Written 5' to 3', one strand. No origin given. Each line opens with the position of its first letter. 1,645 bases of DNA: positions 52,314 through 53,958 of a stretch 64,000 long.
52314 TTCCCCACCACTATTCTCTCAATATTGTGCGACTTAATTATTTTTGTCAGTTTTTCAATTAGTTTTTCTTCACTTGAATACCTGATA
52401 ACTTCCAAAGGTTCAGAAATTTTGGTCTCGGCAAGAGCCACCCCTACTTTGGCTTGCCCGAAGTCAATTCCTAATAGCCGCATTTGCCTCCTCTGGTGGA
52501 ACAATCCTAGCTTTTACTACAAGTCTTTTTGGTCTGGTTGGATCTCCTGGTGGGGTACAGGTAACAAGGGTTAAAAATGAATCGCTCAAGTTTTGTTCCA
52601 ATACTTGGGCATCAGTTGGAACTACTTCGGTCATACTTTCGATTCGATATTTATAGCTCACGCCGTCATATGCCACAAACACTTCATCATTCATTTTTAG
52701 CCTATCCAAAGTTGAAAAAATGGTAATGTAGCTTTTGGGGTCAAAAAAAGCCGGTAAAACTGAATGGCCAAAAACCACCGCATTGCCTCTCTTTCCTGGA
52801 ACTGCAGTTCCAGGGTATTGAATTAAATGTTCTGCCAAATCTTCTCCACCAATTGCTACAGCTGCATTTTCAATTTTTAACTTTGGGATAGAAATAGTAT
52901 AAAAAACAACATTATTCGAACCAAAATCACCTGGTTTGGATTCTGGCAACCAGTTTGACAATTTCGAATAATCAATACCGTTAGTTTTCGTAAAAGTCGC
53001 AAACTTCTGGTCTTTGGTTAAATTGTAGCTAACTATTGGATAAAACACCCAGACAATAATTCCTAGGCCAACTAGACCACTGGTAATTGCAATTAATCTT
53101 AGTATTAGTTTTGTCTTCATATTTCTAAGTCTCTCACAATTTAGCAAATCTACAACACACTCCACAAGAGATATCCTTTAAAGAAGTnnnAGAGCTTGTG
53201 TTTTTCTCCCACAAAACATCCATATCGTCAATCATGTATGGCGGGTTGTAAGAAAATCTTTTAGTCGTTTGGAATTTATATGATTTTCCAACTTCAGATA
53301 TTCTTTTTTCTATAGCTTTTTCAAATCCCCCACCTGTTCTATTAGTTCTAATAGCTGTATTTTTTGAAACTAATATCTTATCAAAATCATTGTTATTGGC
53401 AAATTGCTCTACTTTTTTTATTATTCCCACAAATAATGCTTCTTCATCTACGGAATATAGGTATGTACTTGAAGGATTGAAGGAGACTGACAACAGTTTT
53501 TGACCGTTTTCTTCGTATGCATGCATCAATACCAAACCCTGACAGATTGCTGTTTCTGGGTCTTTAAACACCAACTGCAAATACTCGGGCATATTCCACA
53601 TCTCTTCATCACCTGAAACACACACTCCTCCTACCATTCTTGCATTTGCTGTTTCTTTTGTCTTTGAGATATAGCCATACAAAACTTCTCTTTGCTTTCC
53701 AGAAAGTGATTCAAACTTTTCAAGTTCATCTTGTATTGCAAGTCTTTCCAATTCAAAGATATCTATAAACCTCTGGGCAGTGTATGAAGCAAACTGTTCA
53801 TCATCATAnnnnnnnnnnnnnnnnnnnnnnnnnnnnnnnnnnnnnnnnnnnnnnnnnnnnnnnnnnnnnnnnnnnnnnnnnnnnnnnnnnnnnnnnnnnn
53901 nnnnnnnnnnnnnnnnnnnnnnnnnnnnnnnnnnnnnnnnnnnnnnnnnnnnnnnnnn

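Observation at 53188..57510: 1440-aa cytoplasmic giant ORF with coiled-coil and helical-repeat character and no recognisable catalytic motif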

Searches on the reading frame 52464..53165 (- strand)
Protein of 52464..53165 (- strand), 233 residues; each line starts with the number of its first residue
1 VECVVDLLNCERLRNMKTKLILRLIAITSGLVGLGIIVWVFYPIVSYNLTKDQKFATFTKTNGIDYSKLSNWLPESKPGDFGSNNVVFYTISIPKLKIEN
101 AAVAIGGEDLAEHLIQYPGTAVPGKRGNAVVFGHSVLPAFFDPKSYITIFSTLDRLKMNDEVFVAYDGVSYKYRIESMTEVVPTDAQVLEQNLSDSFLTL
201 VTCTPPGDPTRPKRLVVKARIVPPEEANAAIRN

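Call 8: search_protein_families(library=pfam, proteins=[window:52464-53165:-], max_evalue=0.01)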
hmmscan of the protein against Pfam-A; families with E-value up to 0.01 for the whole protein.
window:52464-53165:- (233 aa): 1 family
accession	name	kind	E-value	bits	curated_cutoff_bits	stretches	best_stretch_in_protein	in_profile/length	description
PF04203.18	Sortase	-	3.4e-25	88.6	26.6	1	91-221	1-124/125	Sortase domain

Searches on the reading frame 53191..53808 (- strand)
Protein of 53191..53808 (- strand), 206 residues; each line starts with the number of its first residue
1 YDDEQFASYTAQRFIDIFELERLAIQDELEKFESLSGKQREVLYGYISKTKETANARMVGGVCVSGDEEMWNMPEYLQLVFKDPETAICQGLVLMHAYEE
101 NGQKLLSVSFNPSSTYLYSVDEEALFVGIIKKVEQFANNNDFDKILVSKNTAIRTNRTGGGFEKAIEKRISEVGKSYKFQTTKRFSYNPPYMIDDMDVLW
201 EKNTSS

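Call 55: search_solved_structures(query=A5, max_evalue=10, show_alignments=3)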
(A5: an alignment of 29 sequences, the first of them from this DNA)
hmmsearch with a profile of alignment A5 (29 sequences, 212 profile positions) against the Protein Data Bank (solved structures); distinct sequences matched with E-value up to 10: 3.
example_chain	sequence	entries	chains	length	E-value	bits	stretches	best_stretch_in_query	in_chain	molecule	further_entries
9s9x_A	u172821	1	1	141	0.13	15.2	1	58-91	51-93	Actin nucleation-promoting factor WAS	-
1nrj_B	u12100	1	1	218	0.38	13.6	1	140-206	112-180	Signal recognition particle receptor beta subunit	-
8vga_A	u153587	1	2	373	0.5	13.2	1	72-179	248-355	Guanine nucleotide-binding protein alpha subunit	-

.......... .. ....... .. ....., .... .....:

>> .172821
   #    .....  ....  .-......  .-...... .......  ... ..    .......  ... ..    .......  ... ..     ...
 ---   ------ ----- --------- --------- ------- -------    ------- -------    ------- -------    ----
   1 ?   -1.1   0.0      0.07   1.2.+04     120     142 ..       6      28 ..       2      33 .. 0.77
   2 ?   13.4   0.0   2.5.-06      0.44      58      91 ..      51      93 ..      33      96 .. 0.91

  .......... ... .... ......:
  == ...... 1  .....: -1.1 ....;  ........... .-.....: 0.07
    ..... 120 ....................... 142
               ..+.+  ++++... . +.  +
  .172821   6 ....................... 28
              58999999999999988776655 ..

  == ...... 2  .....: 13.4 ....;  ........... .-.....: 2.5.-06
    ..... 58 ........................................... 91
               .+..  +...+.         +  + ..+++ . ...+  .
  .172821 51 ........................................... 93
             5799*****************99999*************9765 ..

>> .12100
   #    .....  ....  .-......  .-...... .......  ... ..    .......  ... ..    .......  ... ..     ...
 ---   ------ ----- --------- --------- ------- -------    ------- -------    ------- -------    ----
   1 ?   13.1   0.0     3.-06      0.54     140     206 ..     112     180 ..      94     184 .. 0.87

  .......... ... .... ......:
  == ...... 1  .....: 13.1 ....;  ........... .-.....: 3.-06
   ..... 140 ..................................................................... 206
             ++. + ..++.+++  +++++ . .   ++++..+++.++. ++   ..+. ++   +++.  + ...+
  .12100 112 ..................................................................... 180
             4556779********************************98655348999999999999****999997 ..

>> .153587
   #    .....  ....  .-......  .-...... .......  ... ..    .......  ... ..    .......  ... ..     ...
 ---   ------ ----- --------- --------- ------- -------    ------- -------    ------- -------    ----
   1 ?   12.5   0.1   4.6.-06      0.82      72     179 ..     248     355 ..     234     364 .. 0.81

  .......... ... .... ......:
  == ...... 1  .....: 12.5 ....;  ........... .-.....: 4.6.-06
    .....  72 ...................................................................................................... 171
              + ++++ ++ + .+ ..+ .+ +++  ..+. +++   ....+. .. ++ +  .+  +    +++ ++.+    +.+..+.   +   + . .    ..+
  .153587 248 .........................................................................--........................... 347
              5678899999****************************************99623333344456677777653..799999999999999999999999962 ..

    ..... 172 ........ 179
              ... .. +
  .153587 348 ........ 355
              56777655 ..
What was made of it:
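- None appears in a family profile searched against PDB sequences (call 55).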

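Call 56: search_protein_families(library=pfam, alignment_id=A5, max_evalue=10)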
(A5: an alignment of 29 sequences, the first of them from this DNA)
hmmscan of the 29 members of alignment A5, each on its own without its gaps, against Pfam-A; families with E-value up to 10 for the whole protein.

A. member 1, seq(206 aa): 1 family
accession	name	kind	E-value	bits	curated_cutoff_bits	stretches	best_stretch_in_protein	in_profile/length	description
PF15565.11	Imm30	-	0.086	13.4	27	1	121-171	42-89/98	Immunity protein 30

B. families by the number of members that match (of 29 scanned): 19 families
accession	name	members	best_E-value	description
PF11365.13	SOGA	2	0.025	Protein SOGA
PF04556.18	DpnII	2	0.031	DpnII restriction endonuclease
PF03847.19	TFIID_20kDa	1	0.0024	Transcription initiation factor TFIID subunit A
PF06147.18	DUF968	1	0.0041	Protein of unknown function (DUF968)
PF02833.19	DHHA2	1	0.0058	DHHA2 domain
PF16978.11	CRIM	1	0.014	SAPK-interacting protein 1 (Sin1), middle CRIM domain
PF13949.11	ALIX_LYPXL_bnd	1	0.014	ALIX V-shaped domain binding to HIV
PF17840.6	Tugs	1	0.034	Tethering Ubl4a to BAGS domain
PF21642.2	SP_0191-like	1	0.052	SP_0191-like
PF09754.15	PAC2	1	0.057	PAC2 family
PF09032.16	Siah-Interact_N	1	0.066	Siah interacting protein, N terminal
PF20577.3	Phage_ORF5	1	0.067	Phage ORF5 protein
PF15565.11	Imm30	1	0.086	Immunity protein 30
PF18041.7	MapZ_EC1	1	0.099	MapZ extracellular domain 1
PF24550.1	LIS_MGM1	1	0.12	Dynamin-like GTPase MGM1-like, lipid interacting stalk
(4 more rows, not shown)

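Call 63: find_related_loci(query=A6, collection=genome_contigs, flank=10000)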
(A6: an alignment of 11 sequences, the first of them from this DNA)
Query A6 (206 aa) in genome_contigs; peptide patterns used: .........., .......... (x = any residue, [..] = any of these).
50 stretches matched a pattern; 44 encode a relative of the query (tblastn E <= 1e-3); 44 distinct loci.
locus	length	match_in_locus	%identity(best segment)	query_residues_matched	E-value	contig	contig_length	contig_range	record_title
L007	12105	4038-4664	65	1-202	2e-92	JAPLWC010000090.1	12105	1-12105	MAG: Candidatus Gottesmanbacteria bacterium isolate LacPavin_0920_SED3_MAG_47_8 LacPavin_0920_SED3_scaffold_474016, whol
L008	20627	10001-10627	64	1-202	1e-91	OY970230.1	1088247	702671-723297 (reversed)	MAG: Candidatus Gottesmanbacteria bacterium isolate MFD01689.bin.c.3 genome assembly, chromosome: 1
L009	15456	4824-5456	60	1-204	4e-87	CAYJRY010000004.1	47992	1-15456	MAG TPA_asm: uncultured Gammaproteobacteria bacterium isolate ERP125453_co1_466 genome assembly, contig: NODE_523_length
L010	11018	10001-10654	59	1-206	3e-85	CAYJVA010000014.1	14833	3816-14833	MAG TPA_asm: uncultured Gammaproteobacteria bacterium isolate ERP125453_co1_319 genome assembly, contig: NODE_4219_lengt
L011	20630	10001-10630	60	1-204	3e-82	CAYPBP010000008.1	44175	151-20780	MAG TPA_asm: uncultured Gammaproteobacteria bacterium isolate SRP192927_co5_99 genome assembly, contig: NODE_687_length_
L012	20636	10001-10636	57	1-202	6e-82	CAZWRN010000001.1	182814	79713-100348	MAG TPA_asm: uncultured Gammaproteobacteria bacterium isolate binchicken_co105_146 genome assembly, contig: NODE_79_leng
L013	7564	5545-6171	56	1-202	7e-81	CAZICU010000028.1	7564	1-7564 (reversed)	MAG TPA_asm: uncultured Gammaproteobacteria bacterium isolate SRP263991_co2_418 genome assembly, contig: NODE_15890_leng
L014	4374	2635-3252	59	1-206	5e-81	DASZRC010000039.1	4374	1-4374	MAG TPA_asm: Patescibacteria group bacterium isolate SMAG_U6014 k141_1100714, whole genome shotgun sequence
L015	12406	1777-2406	57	1-202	6e-80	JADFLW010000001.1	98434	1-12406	MAG: Patescibacteria group bacterium isolate B55T1B8 B55T1B8_NODE242, whole genome shotgun sequence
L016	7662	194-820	57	1-202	9e-80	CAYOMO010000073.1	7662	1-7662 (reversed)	MAG TPA_asm: uncultured Gammaproteobacteria bacterium isolate SRP292972_co1_31 genome assembly, contig: NODE_3901_length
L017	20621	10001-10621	60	1-200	3e-79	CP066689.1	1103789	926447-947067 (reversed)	MAG: Candidatus Roizmanbacteria bacterium isolate NC_groundwater_538_Ag_S-0.1um_35_236 chromosome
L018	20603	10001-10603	55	1-202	5e-79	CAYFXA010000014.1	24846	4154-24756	MAG TPA_asm: uncultured Gammaproteobacteria bacterium isolate ERP108616_co1_405 genome assembly, contig: k119_986645, wh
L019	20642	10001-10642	54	1-202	1e-76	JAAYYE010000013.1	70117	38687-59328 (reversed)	MAG: Candidatus Paceibacterota bacterium isolate AS06rmzACSIP_209 399047_AS06, whole genome shotgun sequence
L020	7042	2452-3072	56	1-202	7e-76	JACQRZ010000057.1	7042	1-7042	MAG: Candidatus Uhrbacteria bacterium isolate NC_groundwater_1372_Ag_S-0.2um_44_36 S_p2_S4_coassembly_k141_3801992, whol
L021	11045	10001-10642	53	1-202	8e-76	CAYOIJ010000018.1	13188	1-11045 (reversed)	MAG TPA_asm: uncultured Pseudomonadales bacterium isolate binchicken_co45_383 genome assembly, contig: NODE_8408_length_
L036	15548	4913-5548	42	1-201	3e-56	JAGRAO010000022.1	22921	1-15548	MAG: Bdellovibrionales bacterium isolate HKST-UBA20 NODE_22_length_22921_cov_3.291368, whole genome shotgun sequence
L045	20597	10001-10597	38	17-203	8e-43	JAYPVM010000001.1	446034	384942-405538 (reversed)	MAG: Pseudomonadota bacterium isolate 139588_S189_rosella_bins.tsv.061 NODE_2_length_446034_cov_8.886865, whole genome s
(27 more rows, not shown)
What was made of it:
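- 53320..53352 (-): '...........' (aa 1371-1381), the b5-a4 loop and the start of a4. N1374 and R1375 are invariant in all alignments (T1373 in A5); R1372, F1380 and E1381 are near-invariant. This motif was the search pattern that recovered 44 genomic loci (call 63).
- Tried and rejected: An 11-sequence alignment worked (call 63).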

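Call 67: search_protein_families(library=pfam, proteins=[L012:3088-4854:-, L012:4975-6006:+, L012:10644-11516:-, L012:12498-13886:-, L012:15558-18578:-, L036:7133-8464:+, L036:8917-9966:+, L036:14121-15383:+, L045:80-2422:-, L045:2612-3925:+], max_evalue=0.00001)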
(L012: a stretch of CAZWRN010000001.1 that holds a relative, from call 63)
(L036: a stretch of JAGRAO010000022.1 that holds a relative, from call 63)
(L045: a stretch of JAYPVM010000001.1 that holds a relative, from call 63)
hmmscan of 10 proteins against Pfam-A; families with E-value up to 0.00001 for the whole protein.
L012:3088-4854:- (588 aa): 0 families

L012:4975-6006:+ (343 aa): 0 families

L012:10644-11516:- (290 aa): 1 family
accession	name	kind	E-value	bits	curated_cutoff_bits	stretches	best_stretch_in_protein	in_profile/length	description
PF01026.27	TatD_DNase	-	6e-63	213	27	1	3-287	1-252/253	TatD related DNase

L012:12498-13886:- (462 aa): 3 families
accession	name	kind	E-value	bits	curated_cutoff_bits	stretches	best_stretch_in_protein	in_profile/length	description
PF09334.17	tRNA-synt_1g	-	8.7e-97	324.8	20.1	2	151-353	175-390/391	tRNA synthetases class I (M)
PF00133.28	tRNA-synt_1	-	1.5e-28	100.1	22.7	2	8-218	29-245/414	tRNA synthetases class I (I, L, M and V)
PF01406.26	tRNA-synt_1e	-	1.9e-15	57.5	27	1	13-115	19-120/301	tRNA synthetases class I (C) catalytic domain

L012:15558-18578:- (1006 aa): 4 families
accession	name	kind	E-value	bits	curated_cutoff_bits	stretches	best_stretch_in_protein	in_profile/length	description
PF02450.21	LCAT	-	2.6e-14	53.7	21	1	304-422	62-186/392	Lecithin:cholesterol acyltransferase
PF06439.18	3keto-disac_hyd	-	4.3e-10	40.4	26.8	1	34-209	3-186/187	3-keto-disaccharide hydrolase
PF07819.20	PGAP1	-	8.4e-07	29.4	24.3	0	356-399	86-130/233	PGAP1-like alpha/beta domain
PF24096.1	DUF7379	-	1.6e-06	28.6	33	1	331-400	38-114/191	Domain of unknown function (DUF7379)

L036:7133-8464:+ (443 aa): 1 family
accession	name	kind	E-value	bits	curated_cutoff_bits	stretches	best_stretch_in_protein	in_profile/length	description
PF00330.25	Aconitase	-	9.3e-96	322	28.7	1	36-422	14-463/463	Aconitase family (aconitate hydratase)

L036:8917-9966:+ (349 aa): 1 family
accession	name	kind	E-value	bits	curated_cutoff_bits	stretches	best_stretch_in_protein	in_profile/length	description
PF00180.25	Iso_dh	-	9.7e-94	314.9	27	1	8-326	1-347/348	Isocitrate/isopropylmalate dehydrogenase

L036:14121-15383:+ (420 aa): 0 families

L045:80-2422:- (780 aa): 15 families
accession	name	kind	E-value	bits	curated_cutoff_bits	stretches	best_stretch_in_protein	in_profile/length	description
PF13738.12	Pyr_redox_3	-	1.5e-32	113.5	30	1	9-285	2-305/305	Pyridine nucleotide-disulphide oxidoreductase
PF00027.35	cNMP_binding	-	1.4e-31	108.7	27.5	2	486-572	2-87/89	Cyclic nucleotide-binding domain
PF07992.20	Pyr_redox_2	-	3.7e-25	89.4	26.1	1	6-300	2-291/291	Pyridine nucleotide-disulphide oxidoreductase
PF13187.11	Fer4_9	-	1e-11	45.1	27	1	695-762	2-51/52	4Fe-4S dicluster domain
PF12838.12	Fer4_7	-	1.2e-11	45.3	27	1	694-762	1-52/52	4Fe-4S dicluster domain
PF13247.11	Fer4_11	-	2.6e-11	44.1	26.2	1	660-711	6-60/100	4Fe-4S dicluster domain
PF12837.12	Fer4_6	-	1.8e-10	40.7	25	1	690-710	4-24/24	4Fe-4S binding domain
PF00037.32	Fer4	-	2.2e-10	40.4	21.1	1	689-711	2-24/24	4Fe-4S binding domain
PF00070.33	Pyr_redox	-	3.4e-08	34.3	22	0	156-221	2-69/82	Pyridine nucleotide-disulphide oxidoreductase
PF13237.11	Fer4_10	-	7.7e-08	32.6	25.5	0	661-706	6-53/53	4Fe-4S dicluster domain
PF01266.30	DAO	-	3.8e-07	30.4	27.9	0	7-39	2-35/353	FAD dependent oxidoreductase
PF05899.18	Cupin_3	-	1.2e-06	28.6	23.5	0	378-408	25-54/74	EutQ-like cupin domain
PF03486.20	HI0933_like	-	2.3e-06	27.7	50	0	6-37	2-33/244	HI0933-like protein Rossmann domain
PF13484.11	Fer4_16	-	2.9e-06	28.4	30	0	695-760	2-65/66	4Fe-4S double cluster binding domain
PF25160.1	LdpA_Fe-S-bd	-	3.3e-06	27.2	27.6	1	666-712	4-45/49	LdpA Fe-S cluster-binding domain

L045:2612-3925:+ (437 aa): 1 family
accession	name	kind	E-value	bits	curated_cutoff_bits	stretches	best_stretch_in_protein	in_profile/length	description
PF13435.11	Cytochrome_C554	-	5.6e-13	50.1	20.8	1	50-138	4-84/84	Cytochrome c554 and c-prime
